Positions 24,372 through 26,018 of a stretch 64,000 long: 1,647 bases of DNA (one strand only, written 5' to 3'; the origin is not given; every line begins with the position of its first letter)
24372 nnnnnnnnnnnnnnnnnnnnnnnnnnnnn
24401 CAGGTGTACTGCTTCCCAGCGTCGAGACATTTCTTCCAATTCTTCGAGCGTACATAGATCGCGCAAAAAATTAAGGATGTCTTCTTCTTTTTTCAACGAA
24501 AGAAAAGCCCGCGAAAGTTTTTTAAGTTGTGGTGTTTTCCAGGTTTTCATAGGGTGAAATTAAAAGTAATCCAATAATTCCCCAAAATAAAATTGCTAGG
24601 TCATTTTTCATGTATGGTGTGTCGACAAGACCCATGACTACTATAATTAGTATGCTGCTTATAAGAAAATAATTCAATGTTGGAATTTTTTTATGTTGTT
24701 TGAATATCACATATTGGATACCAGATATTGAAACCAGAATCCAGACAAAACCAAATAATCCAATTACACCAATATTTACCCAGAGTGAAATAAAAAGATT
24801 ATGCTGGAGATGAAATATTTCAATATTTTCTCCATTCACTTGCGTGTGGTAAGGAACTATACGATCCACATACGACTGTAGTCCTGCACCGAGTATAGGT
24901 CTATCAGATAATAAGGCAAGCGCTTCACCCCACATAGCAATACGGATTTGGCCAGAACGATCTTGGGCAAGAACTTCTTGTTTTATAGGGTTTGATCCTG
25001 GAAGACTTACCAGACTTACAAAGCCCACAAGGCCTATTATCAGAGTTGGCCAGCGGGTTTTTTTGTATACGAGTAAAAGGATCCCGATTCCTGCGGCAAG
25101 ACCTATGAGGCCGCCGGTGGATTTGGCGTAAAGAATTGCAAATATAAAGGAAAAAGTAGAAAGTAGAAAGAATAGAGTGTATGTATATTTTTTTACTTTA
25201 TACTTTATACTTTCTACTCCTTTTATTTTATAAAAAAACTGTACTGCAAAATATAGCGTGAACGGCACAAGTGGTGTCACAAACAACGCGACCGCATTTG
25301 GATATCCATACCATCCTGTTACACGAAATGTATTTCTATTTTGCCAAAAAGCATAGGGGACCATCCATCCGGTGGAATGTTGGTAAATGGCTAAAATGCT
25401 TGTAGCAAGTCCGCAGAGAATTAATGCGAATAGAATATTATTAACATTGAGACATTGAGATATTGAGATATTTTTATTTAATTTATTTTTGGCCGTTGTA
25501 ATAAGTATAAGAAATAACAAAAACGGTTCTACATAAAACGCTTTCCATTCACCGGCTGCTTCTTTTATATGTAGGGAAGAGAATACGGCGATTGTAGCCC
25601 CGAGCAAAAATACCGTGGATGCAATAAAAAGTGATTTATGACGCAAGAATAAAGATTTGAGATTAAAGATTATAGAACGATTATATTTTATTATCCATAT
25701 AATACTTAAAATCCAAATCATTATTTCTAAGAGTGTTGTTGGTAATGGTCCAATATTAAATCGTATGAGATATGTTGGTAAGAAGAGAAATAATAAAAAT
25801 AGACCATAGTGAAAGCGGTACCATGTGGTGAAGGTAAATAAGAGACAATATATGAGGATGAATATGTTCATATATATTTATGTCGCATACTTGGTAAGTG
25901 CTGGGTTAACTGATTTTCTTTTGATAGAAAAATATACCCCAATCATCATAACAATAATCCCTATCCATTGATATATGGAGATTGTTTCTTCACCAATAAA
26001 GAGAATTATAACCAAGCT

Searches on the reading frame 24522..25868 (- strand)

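Call 75: search_protein_families(library=pfam, proteins=[window:24522-25868:-], max_evalue=0.0001)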
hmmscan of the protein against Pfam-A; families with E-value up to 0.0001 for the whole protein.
window:24522-25868:- (448 aa): 1 family
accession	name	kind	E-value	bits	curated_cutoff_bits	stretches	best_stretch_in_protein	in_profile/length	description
PF04932.20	Wzy_C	-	8.1e-19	68.3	31.7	1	238-375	3-149/149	O-Antigen ligase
